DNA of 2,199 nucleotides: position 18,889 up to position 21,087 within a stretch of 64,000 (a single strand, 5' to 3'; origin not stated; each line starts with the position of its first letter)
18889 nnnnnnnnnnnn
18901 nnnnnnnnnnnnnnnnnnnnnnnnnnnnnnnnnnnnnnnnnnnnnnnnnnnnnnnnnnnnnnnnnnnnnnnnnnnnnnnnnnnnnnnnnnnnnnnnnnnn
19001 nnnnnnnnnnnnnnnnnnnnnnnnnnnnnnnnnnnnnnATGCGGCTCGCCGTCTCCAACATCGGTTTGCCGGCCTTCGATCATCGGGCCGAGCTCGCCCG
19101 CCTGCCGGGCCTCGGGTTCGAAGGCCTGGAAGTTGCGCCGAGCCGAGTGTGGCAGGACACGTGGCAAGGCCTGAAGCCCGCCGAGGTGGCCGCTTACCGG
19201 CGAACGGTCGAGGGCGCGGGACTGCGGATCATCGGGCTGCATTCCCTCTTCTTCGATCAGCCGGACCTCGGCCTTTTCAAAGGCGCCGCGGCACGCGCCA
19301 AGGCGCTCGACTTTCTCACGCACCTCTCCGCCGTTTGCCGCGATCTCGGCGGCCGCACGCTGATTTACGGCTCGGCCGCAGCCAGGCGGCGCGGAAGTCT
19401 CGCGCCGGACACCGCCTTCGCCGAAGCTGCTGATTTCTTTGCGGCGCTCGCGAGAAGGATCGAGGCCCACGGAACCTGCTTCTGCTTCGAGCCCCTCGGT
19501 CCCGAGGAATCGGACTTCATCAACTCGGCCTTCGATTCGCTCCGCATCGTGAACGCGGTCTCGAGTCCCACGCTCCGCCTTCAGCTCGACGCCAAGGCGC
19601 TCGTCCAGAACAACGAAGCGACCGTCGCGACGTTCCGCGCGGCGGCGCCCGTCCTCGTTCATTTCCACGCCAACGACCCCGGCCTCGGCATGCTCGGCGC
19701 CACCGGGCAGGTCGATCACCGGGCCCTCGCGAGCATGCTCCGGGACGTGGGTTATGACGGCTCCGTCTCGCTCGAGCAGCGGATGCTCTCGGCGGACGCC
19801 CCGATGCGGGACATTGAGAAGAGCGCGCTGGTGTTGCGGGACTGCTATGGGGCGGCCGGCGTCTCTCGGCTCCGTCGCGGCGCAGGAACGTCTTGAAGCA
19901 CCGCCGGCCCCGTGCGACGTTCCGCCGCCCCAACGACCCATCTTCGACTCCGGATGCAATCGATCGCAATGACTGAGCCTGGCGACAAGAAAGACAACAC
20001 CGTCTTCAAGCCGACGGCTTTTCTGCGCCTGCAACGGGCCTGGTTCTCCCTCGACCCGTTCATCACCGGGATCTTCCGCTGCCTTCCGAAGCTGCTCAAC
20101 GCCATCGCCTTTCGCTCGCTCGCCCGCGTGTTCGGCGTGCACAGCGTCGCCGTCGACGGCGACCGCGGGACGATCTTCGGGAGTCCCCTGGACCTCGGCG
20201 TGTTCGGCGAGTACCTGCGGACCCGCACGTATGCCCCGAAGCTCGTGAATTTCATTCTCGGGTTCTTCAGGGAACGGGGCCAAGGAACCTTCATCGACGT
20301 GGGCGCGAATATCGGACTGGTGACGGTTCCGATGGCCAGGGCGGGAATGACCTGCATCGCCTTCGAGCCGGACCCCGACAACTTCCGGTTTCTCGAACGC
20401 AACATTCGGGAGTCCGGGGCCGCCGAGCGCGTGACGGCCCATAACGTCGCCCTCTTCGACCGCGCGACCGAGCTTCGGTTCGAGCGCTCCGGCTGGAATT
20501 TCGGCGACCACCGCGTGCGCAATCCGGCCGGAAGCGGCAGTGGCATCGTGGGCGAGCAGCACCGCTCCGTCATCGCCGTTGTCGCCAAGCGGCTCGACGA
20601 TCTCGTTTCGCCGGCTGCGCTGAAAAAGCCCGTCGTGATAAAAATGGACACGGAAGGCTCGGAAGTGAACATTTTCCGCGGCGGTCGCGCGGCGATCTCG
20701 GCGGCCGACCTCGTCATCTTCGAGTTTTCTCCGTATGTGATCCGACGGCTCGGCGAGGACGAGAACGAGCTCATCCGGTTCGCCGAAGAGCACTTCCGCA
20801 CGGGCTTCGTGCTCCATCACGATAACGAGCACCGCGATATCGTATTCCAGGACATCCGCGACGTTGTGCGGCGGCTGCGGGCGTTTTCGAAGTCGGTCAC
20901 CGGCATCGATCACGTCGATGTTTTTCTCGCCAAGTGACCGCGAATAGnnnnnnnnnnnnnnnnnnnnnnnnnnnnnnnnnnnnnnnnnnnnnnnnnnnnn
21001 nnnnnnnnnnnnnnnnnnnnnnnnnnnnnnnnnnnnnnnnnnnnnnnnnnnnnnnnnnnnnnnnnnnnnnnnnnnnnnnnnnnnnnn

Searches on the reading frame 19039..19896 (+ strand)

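Call 6: search_protein_families(library=pfam, proteins=[window:19039-19896:+])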
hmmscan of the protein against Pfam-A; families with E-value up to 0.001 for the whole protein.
window:19039-19896:+ (285 aa): 1 family
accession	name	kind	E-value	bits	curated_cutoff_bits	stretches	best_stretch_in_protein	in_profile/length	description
PF01261.30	AP_endonuc_2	-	1e-27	97.8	31.1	1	25-268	7-248/249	Xylose isomerase-like TIM barrel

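Call 8: search_protein_families(library=ncbifam, proteins=[window:19039-19896:+], max_evalue=0.01)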
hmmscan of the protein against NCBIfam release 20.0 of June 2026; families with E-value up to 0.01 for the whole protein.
window:19039-19896:+ (285 aa): 6 families
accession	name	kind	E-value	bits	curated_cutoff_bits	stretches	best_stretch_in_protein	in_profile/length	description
NF041099.2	keto_glucon_epim_IolO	equivalog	5.3e-09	35.8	300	1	123-247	119-246/269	5-keto-L-gluconate epimerase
NF051856.1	PsicseEpim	equivalog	1e-08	35.4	300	1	25-247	28-245/287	D-psicose 3-epimerase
TIGR03234.1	OH-pyruv-isom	equivalog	7.8e-08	31.9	353.45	1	134-247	125-240/254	hydroxypyruvate isomerase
NF007360.0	PRK09856.1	equivalog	2.8e-07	30.3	305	1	61-246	60-247/276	fructoselysine 3-epimerase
NF043033.1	OxoTetrIsom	equivalog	0.002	18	325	1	135-248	123-238/251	2-oxo-tetronate isomerase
NF009688.0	PRK13209.1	subfamily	0.0069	15.4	317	0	84-260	92-267/286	L-ribulose-5-phosphate 3-epimerase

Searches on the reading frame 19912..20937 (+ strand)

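Call 6: search_protein_families(library=pfam, proteins=[window:19912-20937:+])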
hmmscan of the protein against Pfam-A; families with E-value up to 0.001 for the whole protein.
window:19912-20937:+ (341 aa): 1 family
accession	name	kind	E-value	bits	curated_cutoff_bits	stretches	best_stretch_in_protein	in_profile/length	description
PF05050.19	Methyltransf_21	-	1.8e-14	54.6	22.7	1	129-279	1-154/173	Methyltransferase FkbM domain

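Call 8: search_protein_families(library=ncbifam, proteins=[window:19912-20937:+], max_evalue=0.01)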
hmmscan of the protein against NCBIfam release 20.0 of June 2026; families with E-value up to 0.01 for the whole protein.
window:19912-20937:+ (341 aa): 3 families
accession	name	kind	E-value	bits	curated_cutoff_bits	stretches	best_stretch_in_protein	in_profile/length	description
TIGR01444.1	fkbM_fam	subfamily_domain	4.2e-29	101.8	37.7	1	126-272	1-142/143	FkbM family methyltransferase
NF047823.1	tRNAwyosTaw2Pyroc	equivalog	0.00011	21.7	550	1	127-180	129-183/277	tRNA(Phe) (4-demethylwyosine(37)-C(7)) aminocarboxypropyltransferase Taw2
TIGR02469.1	CbiT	equivalog_domain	0.00039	20.7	78.3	1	123-177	20-75/124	precorrin-6Y C5,15-methyltransferase (decarboxylating) subunit CbiT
